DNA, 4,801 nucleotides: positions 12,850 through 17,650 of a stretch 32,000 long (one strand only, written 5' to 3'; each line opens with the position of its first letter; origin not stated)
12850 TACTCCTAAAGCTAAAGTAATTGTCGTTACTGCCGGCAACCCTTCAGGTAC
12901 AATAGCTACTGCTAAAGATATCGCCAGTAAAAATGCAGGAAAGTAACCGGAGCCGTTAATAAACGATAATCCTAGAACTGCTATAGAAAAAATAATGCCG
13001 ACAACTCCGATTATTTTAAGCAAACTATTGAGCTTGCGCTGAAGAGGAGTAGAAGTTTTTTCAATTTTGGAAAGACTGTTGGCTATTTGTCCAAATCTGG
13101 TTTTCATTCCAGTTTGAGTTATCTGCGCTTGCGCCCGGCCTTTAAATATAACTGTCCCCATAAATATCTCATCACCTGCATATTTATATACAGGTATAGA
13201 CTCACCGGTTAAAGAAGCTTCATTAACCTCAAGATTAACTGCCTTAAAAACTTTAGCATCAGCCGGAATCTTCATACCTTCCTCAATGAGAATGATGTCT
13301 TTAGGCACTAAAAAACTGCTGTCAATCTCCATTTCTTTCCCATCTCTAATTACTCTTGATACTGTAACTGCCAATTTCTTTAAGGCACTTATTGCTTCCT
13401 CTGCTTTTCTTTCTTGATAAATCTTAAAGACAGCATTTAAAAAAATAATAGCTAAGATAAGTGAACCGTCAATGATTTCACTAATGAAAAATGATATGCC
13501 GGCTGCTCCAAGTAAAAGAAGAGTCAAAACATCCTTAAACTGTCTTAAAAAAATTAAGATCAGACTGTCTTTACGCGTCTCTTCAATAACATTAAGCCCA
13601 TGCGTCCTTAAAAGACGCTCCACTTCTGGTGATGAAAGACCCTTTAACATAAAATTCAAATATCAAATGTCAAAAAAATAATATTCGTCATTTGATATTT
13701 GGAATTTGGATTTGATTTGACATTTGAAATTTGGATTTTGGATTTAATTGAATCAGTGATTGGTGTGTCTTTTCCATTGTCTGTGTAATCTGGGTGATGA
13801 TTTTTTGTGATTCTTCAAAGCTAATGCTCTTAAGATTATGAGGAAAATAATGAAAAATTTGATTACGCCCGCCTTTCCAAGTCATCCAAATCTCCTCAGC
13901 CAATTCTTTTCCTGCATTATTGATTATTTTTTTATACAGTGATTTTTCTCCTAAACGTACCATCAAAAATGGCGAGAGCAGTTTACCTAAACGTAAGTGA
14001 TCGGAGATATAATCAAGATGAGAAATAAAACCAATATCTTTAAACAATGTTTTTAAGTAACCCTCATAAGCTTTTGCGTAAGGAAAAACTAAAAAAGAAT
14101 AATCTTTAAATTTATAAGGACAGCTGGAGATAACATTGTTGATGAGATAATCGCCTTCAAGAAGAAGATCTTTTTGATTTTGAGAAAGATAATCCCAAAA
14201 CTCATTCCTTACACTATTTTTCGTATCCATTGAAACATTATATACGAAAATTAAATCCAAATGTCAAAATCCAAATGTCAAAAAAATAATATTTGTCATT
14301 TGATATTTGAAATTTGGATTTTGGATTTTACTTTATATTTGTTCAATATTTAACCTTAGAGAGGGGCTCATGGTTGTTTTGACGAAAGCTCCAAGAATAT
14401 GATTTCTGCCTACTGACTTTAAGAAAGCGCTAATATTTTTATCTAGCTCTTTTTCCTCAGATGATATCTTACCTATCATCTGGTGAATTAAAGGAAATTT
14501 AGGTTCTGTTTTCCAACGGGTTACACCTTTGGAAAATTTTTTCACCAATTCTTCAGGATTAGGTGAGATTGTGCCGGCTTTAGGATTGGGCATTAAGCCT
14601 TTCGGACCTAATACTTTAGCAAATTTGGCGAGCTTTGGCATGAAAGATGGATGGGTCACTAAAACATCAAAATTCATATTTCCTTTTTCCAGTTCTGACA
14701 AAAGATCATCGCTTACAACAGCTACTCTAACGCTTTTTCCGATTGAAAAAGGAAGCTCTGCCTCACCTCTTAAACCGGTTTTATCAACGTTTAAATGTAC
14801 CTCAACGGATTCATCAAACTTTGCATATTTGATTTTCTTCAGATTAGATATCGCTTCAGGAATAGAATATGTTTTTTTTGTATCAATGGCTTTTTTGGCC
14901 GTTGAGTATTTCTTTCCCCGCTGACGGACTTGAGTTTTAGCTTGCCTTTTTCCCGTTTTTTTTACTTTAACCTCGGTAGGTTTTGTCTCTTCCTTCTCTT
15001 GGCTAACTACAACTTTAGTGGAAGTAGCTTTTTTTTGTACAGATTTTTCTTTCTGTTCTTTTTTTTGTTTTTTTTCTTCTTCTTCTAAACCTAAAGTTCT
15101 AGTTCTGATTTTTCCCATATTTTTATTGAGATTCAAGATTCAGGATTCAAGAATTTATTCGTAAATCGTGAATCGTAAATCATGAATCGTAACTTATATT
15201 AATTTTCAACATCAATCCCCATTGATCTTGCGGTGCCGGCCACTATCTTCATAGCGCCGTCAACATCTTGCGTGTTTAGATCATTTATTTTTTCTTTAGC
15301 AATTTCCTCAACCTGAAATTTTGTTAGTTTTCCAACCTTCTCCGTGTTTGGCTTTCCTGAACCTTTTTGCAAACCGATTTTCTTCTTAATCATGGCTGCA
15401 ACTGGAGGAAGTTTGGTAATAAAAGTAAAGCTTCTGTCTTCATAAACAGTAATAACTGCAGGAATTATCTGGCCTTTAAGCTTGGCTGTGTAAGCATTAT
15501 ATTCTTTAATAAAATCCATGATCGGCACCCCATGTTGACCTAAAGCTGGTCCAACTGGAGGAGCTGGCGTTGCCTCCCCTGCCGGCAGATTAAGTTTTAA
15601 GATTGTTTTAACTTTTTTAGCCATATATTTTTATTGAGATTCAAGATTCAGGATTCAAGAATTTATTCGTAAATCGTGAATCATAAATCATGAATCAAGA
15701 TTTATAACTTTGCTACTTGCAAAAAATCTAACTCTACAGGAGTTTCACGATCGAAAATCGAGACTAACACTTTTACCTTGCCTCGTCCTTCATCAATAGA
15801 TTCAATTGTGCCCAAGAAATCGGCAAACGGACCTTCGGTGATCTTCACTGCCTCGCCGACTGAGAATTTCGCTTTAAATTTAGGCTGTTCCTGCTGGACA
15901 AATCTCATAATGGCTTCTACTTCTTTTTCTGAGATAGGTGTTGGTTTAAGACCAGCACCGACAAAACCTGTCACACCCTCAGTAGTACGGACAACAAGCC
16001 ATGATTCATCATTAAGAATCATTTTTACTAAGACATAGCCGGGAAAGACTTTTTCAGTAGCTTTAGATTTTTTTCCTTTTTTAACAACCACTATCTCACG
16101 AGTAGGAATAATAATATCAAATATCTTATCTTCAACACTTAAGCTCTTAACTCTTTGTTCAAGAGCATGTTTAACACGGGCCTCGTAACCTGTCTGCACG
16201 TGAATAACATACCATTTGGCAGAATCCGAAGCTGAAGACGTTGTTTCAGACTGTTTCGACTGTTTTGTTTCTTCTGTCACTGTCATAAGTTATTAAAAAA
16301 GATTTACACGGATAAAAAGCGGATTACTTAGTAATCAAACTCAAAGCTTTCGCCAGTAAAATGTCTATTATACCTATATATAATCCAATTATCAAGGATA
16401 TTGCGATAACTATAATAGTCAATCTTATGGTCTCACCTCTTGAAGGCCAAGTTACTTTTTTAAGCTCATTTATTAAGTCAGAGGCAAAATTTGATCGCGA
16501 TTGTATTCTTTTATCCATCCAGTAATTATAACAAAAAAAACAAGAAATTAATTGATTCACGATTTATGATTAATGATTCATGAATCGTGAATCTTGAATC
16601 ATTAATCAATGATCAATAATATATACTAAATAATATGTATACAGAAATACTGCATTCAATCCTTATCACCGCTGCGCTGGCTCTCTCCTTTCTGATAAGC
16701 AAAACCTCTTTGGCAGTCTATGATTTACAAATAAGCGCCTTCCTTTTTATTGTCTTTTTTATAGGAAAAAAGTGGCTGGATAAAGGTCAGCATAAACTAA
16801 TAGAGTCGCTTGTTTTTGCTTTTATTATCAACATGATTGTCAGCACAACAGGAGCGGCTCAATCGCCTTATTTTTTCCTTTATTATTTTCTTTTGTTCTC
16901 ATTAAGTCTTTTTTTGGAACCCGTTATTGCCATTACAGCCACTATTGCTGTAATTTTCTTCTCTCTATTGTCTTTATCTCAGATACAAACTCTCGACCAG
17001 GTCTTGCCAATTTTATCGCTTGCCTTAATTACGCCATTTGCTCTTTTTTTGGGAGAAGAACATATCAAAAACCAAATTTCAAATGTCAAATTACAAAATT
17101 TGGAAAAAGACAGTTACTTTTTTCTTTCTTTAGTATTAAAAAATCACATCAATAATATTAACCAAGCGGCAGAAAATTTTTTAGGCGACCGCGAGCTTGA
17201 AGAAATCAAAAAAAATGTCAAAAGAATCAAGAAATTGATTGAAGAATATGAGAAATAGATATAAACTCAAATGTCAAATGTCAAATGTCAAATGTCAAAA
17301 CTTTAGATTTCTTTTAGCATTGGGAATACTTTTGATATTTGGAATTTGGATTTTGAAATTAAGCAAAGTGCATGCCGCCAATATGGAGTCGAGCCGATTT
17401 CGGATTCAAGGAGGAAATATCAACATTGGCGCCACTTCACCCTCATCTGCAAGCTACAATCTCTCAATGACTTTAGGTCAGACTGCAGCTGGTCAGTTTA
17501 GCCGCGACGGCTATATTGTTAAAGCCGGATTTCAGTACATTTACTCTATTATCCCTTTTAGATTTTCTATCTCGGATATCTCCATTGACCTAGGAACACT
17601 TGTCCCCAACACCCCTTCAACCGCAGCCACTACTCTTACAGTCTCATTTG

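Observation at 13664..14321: Solo HEPN-like gene inserted between rplA and the ATPase, bracketed by 50-nt direct repeats (48/50 identical)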

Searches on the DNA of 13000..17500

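Call 29: search_rna_families(source=window, start=13000, end=17500, threshold=evalue, max_evalue=1)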
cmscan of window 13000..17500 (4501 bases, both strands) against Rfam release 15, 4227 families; matches with E-value up to 1: 1.
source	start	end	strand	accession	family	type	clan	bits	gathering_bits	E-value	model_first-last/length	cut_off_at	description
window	13655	13703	+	RF00790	mir-358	Gene; miRNA;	-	20.1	65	0.86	27-80/114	no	mir-358 microRNA precursor family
